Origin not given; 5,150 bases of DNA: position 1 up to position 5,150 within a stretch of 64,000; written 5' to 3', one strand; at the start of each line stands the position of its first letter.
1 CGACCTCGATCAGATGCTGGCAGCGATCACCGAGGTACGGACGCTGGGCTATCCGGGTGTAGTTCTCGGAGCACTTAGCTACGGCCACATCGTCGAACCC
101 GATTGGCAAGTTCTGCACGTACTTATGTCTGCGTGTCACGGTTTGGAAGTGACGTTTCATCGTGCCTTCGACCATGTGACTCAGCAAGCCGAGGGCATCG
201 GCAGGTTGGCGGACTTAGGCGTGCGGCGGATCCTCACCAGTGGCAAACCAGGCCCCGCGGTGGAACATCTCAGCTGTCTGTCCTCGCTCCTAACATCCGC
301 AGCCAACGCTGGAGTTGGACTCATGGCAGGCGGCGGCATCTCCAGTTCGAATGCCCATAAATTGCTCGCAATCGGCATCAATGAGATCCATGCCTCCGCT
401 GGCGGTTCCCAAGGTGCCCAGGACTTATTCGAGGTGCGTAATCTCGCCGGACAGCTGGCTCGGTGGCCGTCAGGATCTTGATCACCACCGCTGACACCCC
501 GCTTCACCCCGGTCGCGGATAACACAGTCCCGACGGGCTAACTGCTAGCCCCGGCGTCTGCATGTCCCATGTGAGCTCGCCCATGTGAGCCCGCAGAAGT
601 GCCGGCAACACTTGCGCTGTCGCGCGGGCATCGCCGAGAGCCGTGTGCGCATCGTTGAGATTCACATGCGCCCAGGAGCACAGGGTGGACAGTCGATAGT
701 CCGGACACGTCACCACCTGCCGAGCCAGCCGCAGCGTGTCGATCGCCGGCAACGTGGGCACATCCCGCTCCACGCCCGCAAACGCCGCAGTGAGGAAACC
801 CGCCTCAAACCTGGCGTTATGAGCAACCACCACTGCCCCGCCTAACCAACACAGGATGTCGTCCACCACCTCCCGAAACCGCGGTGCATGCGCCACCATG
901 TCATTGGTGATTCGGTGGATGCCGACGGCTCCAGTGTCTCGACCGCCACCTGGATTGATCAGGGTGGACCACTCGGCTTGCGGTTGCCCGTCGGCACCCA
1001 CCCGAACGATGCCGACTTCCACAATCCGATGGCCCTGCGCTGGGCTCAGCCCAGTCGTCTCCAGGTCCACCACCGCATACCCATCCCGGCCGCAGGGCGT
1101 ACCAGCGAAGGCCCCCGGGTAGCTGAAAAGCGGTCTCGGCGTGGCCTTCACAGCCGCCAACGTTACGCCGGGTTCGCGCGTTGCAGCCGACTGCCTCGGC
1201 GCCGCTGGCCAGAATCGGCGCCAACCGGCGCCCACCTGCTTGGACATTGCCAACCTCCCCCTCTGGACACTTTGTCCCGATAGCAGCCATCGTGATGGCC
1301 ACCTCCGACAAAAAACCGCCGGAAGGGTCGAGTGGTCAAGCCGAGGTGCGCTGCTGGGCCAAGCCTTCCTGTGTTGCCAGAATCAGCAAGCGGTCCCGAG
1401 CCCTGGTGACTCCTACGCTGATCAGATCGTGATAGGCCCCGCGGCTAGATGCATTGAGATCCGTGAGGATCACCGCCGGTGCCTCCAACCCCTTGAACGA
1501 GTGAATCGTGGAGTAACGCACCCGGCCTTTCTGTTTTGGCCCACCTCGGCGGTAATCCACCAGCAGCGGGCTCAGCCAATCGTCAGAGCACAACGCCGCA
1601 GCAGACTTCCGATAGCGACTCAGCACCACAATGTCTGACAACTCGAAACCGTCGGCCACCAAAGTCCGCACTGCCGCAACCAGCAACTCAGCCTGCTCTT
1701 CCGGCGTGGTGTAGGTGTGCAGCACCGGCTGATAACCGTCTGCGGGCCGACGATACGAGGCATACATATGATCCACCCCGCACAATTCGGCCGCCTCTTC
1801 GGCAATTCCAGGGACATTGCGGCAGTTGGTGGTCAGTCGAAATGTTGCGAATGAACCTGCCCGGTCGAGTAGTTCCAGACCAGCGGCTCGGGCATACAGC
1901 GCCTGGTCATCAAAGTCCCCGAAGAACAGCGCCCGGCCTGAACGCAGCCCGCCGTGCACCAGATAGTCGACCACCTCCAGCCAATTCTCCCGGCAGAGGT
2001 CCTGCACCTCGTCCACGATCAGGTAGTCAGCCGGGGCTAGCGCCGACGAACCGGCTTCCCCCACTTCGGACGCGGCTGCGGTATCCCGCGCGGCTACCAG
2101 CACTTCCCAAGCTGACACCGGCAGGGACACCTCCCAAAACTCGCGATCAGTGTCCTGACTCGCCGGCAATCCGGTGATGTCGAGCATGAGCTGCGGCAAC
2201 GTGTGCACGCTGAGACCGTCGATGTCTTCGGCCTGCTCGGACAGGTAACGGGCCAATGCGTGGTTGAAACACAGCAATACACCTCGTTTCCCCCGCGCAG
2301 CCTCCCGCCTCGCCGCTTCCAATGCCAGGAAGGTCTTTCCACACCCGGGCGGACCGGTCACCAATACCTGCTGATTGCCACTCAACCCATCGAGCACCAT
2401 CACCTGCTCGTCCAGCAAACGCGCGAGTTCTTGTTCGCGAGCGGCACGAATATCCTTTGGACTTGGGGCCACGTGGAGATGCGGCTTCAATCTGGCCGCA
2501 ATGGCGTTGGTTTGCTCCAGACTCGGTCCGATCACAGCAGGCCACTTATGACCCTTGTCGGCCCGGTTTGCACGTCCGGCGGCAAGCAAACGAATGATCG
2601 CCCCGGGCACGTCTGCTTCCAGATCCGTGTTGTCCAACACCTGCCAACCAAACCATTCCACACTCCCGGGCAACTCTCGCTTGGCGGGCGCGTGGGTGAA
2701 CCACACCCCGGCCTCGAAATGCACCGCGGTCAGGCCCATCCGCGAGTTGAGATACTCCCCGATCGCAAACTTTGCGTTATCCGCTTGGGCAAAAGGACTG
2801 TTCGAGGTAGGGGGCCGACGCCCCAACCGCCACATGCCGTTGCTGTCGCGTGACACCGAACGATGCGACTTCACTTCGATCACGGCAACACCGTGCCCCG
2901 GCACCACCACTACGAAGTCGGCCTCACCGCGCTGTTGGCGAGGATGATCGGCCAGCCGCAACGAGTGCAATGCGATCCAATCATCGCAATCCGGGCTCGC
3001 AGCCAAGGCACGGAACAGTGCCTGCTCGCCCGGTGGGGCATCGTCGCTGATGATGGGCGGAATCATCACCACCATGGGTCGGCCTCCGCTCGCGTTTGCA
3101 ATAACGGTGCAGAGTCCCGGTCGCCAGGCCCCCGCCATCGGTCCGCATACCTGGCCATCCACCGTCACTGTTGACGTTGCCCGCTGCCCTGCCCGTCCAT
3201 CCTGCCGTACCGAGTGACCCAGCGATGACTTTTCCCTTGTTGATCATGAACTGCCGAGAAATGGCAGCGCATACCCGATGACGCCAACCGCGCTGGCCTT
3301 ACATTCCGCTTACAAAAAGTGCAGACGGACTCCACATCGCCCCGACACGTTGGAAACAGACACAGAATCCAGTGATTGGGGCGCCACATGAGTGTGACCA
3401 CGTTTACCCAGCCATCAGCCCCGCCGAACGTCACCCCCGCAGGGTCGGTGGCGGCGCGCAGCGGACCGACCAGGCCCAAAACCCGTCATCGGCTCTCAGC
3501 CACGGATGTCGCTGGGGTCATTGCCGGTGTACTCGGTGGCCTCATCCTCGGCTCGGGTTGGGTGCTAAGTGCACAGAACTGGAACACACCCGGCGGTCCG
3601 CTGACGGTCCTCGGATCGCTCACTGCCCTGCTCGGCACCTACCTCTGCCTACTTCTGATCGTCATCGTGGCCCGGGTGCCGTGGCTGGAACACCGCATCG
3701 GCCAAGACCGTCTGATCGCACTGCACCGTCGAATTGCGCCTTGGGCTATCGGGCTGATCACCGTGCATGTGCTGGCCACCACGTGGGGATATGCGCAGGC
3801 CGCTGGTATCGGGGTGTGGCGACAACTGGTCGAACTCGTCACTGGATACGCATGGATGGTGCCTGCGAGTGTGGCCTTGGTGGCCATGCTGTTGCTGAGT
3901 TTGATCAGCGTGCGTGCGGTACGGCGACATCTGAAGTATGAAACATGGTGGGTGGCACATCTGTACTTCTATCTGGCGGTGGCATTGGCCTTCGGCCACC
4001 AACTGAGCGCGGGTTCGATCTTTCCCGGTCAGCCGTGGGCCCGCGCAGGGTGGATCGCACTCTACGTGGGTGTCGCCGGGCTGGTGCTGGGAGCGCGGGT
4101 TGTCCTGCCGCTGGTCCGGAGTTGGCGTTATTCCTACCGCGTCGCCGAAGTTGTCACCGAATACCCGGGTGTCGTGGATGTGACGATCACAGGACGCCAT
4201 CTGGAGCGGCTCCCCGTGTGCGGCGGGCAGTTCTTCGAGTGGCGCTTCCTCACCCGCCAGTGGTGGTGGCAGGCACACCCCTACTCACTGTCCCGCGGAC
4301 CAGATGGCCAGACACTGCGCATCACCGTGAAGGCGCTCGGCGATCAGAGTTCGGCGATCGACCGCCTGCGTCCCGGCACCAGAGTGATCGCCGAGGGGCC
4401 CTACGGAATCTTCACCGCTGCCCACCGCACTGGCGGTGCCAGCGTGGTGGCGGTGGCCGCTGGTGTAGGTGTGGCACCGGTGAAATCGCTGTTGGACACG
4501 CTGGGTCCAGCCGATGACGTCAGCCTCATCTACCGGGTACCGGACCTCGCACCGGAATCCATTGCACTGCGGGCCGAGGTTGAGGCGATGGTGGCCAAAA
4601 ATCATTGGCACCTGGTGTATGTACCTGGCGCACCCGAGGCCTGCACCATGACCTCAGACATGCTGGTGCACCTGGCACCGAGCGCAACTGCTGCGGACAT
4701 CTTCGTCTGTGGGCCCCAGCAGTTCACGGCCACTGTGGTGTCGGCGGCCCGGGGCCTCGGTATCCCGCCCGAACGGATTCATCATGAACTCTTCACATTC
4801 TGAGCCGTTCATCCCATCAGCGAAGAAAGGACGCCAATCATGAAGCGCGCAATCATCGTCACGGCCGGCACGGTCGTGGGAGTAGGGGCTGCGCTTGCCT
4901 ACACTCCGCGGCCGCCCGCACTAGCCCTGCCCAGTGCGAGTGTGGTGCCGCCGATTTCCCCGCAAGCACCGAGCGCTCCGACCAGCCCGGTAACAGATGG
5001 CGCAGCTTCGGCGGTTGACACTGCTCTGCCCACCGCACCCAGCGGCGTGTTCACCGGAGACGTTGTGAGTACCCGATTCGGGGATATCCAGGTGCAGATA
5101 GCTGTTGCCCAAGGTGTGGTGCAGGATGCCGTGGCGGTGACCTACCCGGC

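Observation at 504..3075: NERD nuclease-like / SF1 helicase fusion adjacent to a DEDDh exonuclease: possible nucleic-acid defence or repair pair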

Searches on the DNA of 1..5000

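Call 77: search_rna_families(source=window, start=1, end=5000, threshold=gathering)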
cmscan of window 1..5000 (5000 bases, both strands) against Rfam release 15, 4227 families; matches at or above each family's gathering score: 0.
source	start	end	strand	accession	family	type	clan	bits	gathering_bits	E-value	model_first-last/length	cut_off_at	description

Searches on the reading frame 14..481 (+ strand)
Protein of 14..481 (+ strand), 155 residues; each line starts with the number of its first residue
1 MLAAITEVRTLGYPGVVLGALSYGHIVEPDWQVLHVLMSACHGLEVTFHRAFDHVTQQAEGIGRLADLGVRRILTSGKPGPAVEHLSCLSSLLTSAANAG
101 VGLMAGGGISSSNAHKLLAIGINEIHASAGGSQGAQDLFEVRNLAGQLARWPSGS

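Call 3: search_protein_families(library=pfam, proteins=[window:14-481:+], max_evalue=0.01)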
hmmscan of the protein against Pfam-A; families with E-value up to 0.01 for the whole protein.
window:14-481:+ (155 aa): 1 family
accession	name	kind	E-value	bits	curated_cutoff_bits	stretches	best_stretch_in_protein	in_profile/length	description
PF03932.20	CutC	-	7.5e-30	104.4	23.3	1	1-130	74-201/202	CutC family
